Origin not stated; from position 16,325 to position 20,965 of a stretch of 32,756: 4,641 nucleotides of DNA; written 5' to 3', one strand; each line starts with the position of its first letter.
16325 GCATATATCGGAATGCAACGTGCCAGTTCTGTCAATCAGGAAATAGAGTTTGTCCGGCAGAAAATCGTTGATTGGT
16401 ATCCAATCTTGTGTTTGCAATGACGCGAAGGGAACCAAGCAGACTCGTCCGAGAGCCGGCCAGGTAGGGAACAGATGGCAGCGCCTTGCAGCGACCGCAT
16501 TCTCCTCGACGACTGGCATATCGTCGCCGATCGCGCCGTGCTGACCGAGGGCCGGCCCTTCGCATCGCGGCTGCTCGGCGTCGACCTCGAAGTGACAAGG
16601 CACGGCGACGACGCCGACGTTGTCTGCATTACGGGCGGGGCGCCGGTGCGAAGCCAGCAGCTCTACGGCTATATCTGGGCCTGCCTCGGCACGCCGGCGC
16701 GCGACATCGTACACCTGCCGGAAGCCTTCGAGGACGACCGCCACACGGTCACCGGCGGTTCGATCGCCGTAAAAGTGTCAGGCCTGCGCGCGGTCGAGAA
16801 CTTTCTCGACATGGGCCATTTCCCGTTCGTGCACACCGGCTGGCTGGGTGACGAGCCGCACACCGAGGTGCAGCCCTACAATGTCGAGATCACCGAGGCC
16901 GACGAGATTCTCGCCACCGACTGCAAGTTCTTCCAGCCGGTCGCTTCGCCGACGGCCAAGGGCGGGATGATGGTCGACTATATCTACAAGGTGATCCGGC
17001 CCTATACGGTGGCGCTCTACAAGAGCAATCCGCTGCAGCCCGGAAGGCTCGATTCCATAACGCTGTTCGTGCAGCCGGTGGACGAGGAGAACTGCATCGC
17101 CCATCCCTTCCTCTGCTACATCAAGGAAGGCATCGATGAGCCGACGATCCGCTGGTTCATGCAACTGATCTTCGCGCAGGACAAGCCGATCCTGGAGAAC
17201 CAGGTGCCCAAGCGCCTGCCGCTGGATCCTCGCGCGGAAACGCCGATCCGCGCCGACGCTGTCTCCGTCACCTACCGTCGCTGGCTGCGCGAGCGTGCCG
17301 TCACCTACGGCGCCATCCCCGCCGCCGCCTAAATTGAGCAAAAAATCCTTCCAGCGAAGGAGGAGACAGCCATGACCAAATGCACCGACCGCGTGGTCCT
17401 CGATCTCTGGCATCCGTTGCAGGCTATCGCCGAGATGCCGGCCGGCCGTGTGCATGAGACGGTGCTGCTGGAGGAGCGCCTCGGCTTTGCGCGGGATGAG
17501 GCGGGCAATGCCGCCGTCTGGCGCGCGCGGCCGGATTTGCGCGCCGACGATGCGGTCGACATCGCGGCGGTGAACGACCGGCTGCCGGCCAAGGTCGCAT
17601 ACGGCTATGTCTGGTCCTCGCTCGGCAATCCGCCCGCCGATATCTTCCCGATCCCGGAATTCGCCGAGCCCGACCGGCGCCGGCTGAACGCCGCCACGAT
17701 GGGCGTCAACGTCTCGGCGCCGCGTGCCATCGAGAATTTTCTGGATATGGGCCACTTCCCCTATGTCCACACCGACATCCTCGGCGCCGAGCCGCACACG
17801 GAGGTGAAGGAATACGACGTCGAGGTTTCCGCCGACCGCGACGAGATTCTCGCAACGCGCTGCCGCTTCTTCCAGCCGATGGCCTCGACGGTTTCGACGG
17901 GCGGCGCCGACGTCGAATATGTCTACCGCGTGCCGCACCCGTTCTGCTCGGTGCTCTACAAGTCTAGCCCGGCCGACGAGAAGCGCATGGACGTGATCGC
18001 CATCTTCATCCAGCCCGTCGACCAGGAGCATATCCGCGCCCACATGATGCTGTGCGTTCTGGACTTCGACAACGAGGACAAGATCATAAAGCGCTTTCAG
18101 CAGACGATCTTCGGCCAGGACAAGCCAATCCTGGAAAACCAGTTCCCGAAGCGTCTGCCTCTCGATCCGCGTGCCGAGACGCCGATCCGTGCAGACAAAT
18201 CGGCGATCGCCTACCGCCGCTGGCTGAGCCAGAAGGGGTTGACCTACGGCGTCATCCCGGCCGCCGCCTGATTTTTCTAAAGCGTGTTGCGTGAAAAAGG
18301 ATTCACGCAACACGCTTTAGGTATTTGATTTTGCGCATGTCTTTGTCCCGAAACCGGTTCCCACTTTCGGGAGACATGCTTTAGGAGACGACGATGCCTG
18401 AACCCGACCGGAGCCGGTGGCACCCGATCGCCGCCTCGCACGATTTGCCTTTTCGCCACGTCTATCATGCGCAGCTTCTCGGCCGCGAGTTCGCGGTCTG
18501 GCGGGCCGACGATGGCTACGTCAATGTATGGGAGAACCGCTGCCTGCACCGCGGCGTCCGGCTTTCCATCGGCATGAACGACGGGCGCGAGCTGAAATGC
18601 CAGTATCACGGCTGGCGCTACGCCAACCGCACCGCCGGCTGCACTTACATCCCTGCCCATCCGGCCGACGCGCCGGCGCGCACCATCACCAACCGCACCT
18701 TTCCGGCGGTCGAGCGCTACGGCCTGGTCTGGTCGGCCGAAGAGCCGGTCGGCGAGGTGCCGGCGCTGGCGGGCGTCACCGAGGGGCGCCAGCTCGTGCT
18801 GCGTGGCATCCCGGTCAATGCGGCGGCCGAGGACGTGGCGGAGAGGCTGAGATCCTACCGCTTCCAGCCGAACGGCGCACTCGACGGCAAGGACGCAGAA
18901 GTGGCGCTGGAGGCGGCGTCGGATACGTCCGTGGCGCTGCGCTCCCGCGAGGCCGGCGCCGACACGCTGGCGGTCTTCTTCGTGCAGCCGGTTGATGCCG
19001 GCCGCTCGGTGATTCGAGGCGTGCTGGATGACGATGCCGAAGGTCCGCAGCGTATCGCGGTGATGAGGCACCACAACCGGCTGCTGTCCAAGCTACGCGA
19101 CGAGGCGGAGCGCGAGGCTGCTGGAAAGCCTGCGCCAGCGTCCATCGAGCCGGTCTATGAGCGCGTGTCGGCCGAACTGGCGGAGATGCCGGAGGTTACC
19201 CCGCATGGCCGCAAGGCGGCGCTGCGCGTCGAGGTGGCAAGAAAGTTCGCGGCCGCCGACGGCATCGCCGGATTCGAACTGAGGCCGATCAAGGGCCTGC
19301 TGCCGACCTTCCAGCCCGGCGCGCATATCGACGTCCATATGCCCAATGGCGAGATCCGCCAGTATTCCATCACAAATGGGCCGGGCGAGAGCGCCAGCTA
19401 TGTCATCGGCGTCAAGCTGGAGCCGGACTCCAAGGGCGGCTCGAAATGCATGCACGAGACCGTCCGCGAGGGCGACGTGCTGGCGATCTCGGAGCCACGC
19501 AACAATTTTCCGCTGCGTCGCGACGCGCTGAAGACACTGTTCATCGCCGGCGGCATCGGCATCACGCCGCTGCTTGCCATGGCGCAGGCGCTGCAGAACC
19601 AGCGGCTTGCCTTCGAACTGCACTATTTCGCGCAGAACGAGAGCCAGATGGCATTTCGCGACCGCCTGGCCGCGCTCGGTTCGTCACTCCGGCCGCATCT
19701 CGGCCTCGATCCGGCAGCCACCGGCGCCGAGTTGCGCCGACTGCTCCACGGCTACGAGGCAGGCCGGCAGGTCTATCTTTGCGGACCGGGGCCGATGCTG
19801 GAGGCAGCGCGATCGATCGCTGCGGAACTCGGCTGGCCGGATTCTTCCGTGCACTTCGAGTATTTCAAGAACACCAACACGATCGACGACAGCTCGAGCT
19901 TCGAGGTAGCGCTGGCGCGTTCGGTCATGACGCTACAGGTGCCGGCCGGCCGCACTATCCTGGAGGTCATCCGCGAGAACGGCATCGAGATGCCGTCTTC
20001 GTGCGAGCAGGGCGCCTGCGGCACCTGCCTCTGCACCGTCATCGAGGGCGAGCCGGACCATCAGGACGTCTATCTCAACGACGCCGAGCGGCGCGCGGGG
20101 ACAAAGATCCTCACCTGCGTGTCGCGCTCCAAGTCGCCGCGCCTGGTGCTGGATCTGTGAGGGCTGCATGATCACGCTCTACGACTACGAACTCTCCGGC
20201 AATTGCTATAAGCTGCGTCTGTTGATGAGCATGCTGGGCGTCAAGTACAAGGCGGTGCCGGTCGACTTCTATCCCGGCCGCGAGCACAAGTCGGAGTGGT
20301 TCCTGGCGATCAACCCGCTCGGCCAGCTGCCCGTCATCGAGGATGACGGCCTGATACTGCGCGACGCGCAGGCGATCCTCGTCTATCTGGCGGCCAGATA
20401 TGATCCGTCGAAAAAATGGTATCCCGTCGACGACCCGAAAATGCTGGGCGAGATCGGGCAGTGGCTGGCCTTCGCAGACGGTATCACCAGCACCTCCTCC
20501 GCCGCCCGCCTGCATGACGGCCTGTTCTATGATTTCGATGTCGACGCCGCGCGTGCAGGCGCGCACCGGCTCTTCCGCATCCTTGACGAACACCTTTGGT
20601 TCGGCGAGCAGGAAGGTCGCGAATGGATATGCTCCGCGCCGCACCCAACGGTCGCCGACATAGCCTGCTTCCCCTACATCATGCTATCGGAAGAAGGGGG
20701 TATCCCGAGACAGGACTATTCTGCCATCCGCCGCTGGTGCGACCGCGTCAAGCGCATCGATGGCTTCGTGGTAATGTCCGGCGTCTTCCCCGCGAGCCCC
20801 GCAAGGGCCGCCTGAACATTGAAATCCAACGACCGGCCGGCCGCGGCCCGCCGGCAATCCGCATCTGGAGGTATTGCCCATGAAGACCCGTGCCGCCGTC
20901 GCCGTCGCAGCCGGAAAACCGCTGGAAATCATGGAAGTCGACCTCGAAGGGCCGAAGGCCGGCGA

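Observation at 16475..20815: Split Rieske oxygenase: Rieske-less catalytic subunits, a reductase carrying the Rieske cluster, and a GST-fold partner (NdmCDE-like)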

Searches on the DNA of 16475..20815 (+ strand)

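Call 9: search_dna_similar(query=window:16475-20815:+, collection=plasmids, mode=near, max_rows=25)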
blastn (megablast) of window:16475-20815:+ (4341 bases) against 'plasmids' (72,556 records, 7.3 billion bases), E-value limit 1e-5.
Records with a match: 69; places in all: 69; records where one place covers at least 80% of the query: 0.
Best place of each record, by identity: 95-99% 2; 80-90% 1; 60-80% 66.
By first word of the organism name: Sinorhizobium 63; Burkholderia 2; Mesorhizobium 1; Variovorax 1; Comamonadaceae 1; Paracoccus 1.
By predicted mobility (MOB-suite, as given by PLSDB): conjugative 60; non-mobilizable 9.
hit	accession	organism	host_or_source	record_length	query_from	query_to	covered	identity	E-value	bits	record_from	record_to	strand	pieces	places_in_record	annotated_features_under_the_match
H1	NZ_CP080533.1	Mesorhizobium sp. AR02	Oxytropis sp.,Cell culture,root nodule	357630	1106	4320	71%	77.7%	0e+0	1836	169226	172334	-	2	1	Rieske 2Fe-2S domain-containing protein | aromatic ring-hydroxylating dioxygenase subunit alpha | glutathione S-transferase family protein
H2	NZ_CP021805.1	Sinorhizobium meliloti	Medicago truncatula,Single Cell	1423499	1944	4341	55%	78.3%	0e+0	1517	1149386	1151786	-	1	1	none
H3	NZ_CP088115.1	Sinorhizobium meliloti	cell culture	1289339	1944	4341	55%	78.3%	0e+0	1517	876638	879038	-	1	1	none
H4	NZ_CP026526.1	Sinorhizobium meliloti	Medicago sativa L. subsp. ambigua,Cell ...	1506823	1944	4341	55%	78.3%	0e+0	1511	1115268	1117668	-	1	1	none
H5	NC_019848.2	Sinorhizobium meliloti GR4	-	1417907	1944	4341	55%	78.2%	0e+0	1506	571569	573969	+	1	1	record has no annotation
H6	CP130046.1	Sinorhizobium meliloti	Medicago,Cell culture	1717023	1944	4341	55%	78.2%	0e+0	1506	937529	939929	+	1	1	Rieske (2Fe-2S) protein | PDR/VanB family oxidoreductase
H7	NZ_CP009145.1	Sinorhizobium meliloti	Medicago orbicularis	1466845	1944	4341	55%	78.2%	0e+0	1506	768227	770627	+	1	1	none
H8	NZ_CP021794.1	Sinorhizobium meliloti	Medicago sativa,Single Cell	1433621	1944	4341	55%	78.2%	0e+0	1506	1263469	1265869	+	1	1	none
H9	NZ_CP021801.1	Sinorhizobium meliloti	Medicago sativa,Single Cell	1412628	1944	4341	55%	78.2%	0e+0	1506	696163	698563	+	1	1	none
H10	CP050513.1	Sinorhizobium meliloti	Medicago sativa,cell culture,root nodule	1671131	1944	4341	55%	78.2%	0e+0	1506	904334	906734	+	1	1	2Fe-2S iron-sulfur cluster binding domain-containing protein | glutathione S-transferase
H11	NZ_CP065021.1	Sinorhizobium meliloti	Medicago sativa subsp. varia (Martyn) ...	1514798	1944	4341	55%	78.2%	0e+0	1506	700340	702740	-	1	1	none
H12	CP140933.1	Sinorhizobium meliloti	Medicago lupulina,whole organism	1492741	1944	4341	55%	78.2%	0e+0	1506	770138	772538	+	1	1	Rieske 2Fe-2S domain-containing protein | glutathione S-transferase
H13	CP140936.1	Sinorhizobium meliloti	Medicago lupulina,whole organism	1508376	1944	4341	55%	78.2%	0e+0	1506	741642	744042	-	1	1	Rieske 2Fe-2S domain-containing protein | glutathione S-transferase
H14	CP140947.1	Sinorhizobium meliloti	Medicago lupulina,whole organism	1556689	1944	4341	55%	78.2%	0e+0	1506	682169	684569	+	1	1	Rieske 2Fe-2S domain-containing protein | glutathione S-transferase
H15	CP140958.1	Sinorhizobium meliloti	Medicago lupulina,whole organism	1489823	1944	4341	55%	78.2%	0e+0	1506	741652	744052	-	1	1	Rieske 2Fe-2S domain-containing protein | glutathione S-transferase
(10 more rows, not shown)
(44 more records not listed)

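Call 11: get_annotated_region(hit=H12, flank=9000)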
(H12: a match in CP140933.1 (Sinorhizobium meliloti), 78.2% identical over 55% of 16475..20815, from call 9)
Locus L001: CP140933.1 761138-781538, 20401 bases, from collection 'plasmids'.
description: Sinorhizobium meliloti strain ml28 plasmid pSymA, complete sequence
organism: Sinorhizobium meliloti (NCBI taxid 382)
taxonomy: Bacteria; Pseudomonadota; Alphaproteobacteria; Hyphomicrobiales; Rhizobiaceae; Sinorhizobium; Sinorhizobium meliloti
host: -; source: Medicago lupulina,whole organism; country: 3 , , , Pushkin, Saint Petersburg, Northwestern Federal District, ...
typing (MOB-suite, as given by PLSDB): conjugative; relaxase MOBQ; mating-pair formation MPF_T
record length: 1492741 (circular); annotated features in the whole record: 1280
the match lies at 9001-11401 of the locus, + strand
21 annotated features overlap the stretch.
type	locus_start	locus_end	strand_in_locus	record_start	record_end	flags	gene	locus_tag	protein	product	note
CDS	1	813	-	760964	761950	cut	nuoH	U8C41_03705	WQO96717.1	NADH-quinone oxidoreductase subunit NuoH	-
CDS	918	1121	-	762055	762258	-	-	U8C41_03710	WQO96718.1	hypothetical protein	-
CDS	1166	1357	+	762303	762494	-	-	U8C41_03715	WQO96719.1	DUF6494 family protein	-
CDS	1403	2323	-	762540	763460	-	-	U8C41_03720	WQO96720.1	ABC transporter permease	-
CDS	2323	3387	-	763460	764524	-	-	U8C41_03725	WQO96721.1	ABC transporter permease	-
CDS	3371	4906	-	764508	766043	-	-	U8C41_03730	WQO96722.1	ABC transporter ATP-binding protein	-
CDS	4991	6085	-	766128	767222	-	-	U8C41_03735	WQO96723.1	BMP family ABC transporter substrate-binding protein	-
CDS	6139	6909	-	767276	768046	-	-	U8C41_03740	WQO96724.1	GntR family transcriptional regulator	-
CDS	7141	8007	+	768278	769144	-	-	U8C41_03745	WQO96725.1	aromatic ring-hydroxylating dioxygenase subunit alpha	-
CDS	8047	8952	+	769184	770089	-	-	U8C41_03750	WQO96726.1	aromatic ring-hydroxylating dioxygenase subunit alpha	-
CDS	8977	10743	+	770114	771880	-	-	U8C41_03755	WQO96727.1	Rieske 2Fe-2S domain-containing protein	-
CDS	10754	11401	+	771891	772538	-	-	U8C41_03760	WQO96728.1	glutathione S-transferase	-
CDS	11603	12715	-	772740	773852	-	-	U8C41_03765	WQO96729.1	alanine--glyoxylate aminotransferase family protein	-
CDS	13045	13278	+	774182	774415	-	-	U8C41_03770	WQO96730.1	hypothetical protein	-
CDS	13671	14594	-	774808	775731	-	-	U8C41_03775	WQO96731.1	LysR family transcriptional regulator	-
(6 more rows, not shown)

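Call 12: get_annotated_region(hit=H1, flank=9000)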
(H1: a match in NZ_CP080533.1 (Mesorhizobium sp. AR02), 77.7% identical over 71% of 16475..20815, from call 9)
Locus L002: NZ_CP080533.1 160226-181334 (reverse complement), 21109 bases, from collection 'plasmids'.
description: Mesorhizobium sp. AR02 plasmid pMspAR02b, complete sequence
organism: Mesorhizobium sp. AR02 (NCBI taxid 2865837)
taxonomy: Bacteria; Pseudomonadota; Alphaproteobacteria; Hyphomicrobiales; Phyllobacteriaceae; Mesorhizobium; Mesorhizobium sp. AR02
host: -; source: Oxytropis sp.,Cell culture,root nodule; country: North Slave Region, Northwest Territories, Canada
typing (MOB-suite, as given by PLSDB): non-mobilizable
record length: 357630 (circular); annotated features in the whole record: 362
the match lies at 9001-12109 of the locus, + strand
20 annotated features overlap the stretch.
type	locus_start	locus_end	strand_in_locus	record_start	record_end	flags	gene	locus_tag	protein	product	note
CDS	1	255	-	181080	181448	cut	-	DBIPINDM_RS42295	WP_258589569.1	DUF2332 domain-containing protein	-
CDS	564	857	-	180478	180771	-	-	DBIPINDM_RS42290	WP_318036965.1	LysR substrate-binding domain-containing protein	-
CDS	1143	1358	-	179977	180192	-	-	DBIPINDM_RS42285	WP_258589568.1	hypothetical protein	-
CDS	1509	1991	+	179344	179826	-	-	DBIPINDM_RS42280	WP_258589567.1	DUF982 domain-containing protein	-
CDS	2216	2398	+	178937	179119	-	-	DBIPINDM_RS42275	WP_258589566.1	hypothetical protein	-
CDS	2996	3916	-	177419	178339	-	-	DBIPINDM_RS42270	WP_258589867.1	ABC transporter permease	-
CDS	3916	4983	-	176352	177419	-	-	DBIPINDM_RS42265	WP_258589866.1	ABC transporter permease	-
CDS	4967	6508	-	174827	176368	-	-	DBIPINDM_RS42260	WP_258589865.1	ABC transporter ATP-binding protein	-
CDS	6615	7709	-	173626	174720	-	-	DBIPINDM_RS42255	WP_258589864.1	BMP family ABC transporter substrate-binding protein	-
CDS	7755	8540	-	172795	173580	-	-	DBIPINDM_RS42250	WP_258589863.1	GntR family transcriptional regulator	-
CDS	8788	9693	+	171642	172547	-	-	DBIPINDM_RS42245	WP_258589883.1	aromatic ring-hydroxylating dioxygenase subunit alpha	-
CDS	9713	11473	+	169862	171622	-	-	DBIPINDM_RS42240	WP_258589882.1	Rieske 2Fe-2S domain-containing protein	-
CDS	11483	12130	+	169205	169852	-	-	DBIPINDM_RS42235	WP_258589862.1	glutathione S-transferase family protein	GO:0006749 - glutathione metabolic process [Evidence IEA]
CDS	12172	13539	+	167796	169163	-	guaD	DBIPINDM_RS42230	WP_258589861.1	guanine deaminase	GO:0006147 - guanine catabolic process [Evidence IEA]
CDS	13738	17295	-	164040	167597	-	-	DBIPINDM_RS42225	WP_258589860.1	molybdopterin cofactor-binding domain-containing protein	-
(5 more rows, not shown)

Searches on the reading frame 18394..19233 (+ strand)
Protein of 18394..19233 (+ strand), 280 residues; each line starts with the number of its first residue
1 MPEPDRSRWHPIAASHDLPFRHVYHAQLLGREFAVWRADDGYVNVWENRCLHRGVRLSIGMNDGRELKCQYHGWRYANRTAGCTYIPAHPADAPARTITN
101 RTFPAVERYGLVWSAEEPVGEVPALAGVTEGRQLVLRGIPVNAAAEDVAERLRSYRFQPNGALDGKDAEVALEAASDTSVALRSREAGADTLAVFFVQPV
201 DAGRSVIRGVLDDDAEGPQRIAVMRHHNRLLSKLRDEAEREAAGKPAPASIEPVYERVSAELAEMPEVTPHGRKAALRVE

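Call 63: predict_structure(alignment_id=A3)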
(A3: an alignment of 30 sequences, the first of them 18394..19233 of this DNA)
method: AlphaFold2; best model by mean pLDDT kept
length: 280 residues; sequences in the alignment: 30
mean_pLDDT: 77.1   pTM: 0.74
mean pLDDT of the five models: 77.1, 74.8, 74.1, 59.2, 57.4
residues with pLDDT >= 90: 124; 70-90: 72; 50-70: 29; < 50: 55
segments of 3 or more residues with pLDDT < 50: 51-99, 277-280
pLDDT, mean of each block of 10 residues (from residue 1): 73 88 80 80 75 40 40 33 33 41 89 90 89 94 95 96 92 94 95 96 94 91 95 96 84 68 65 53
secondary structure, 60 per line:
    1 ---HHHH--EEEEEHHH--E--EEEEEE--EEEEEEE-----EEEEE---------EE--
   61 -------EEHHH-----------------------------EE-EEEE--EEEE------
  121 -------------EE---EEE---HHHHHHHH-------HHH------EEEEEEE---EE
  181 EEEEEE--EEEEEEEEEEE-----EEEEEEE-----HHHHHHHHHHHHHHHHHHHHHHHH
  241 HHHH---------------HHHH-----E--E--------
elements in order: H4-7 E10-14 E23-28 E31-37 E43-47 E105-108 E111-114 E139-141 H145-152 E169-175 E179-186 E189-199 E205-211 H217-244 H260-263

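Call 66: fold_search(model_id=the predicted structure, library=pdb)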
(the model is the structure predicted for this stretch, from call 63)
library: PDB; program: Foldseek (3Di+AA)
matches with E <= 10: 1606; with E <= 0.001: 130
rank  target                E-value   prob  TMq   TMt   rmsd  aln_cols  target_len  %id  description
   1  6wnd_A                4.7e-15  1.00  0.57  0.52   7.7       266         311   22  Structure of the Rieske non-heme iron oxygenase GxtA with dideoxysaxitoxin bound (released 2020-06-17)
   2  6wnd_B                5.2e-15  1.00  0.58  0.52  13.7       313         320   20  Structure of the Rieske non-heme iron oxygenase GxtA with dideoxysaxitoxin bound (released 2020-06-17)
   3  7szg_A                5.2e-15  1.00  0.56  0.51  10.5       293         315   22  Structure of the Rieske Non-heme Iron Oxygenase GxtA Pressurized with Xenon (released 2022-01-19)
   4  6wnc_A                7.3e-15  1.00  0.62  0.56   8.0       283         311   22  Structure of the Rieske non-heme iron oxygenase GxtA (released 2020-06-17)
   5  6wnb_A                1.0e-14  1.00  0.60  0.53   8.3       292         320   21  Structure of the Rieske non-heme iron oxygenase SxtT with dideoxysaxitoxin bound (released 2020-06-17)
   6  6wn3_C                1.1e-14  1.00  0.60  0.54  10.1       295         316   22  Structure of the Rieske non-heme iron oxygenase SxtT (released 2020-06-17)
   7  6wnd_C                1.1e-14  1.00  0.60  0.53   7.2       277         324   21  Structure of the Rieske non-heme iron oxygenase GxtA with dideoxysaxitoxin bound (released 2020-06-17)
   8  7szg_B                1.2e-14  1.00  0.58  0.52   7.5       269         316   22  Structure of the Rieske Non-heme Iron Oxygenase GxtA Pressurized with Xenon (released 2022-01-19)
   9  6wnc_C                1.3e-14  1.00  0.62  0.54   8.0       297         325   21  Structure of the Rieske non-heme iron oxygenase GxtA (released 2020-06-17)
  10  7szf_C                1.3e-14  1.00  0.60  0.53   8.2       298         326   20  Structure of the Rieske Non-heme Iron Oxygenase GxtA with beta-Saxitoxinol Bound (released 2022-01-19)
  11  6wnb_C                1.6e-14  1.00  0.60  0.54  10.1       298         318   22  Structure of the Rieske non-heme iron oxygenase SxtT with dideoxysaxitoxin bound (released 2020-06-17)
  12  7szf_B                1.9e-14  1.00  0.58  0.52   7.5       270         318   22  Structure of the Rieske Non-heme Iron Oxygenase GxtA with beta-Saxitoxinol Bound (released 2022-01-19)
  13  6wn3_A                2.0e-14  1.00  0.60  0.53   8.2       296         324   21  Structure of the Rieske non-heme iron oxygenase SxtT (released 2020-06-17)
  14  7szf_A                2.2e-14  1.00  0.60  0.53   8.3       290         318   21  Structure of the Rieske Non-heme Iron Oxygenase GxtA with beta-Saxitoxinol Bound (released 2022-01-19)
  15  7szh_A                2.3e-14  1.00  0.61  0.53   8.2       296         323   21  Structure of the Rieske Non-heme Iron Oxygenase SxtT with beta-saxitoxinol Bound (released 2022-01-19)
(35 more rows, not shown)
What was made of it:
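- D's N-terminal half has a whole-alpha-subunit fold, so mixed rings are geometrically conceivable (call 66).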
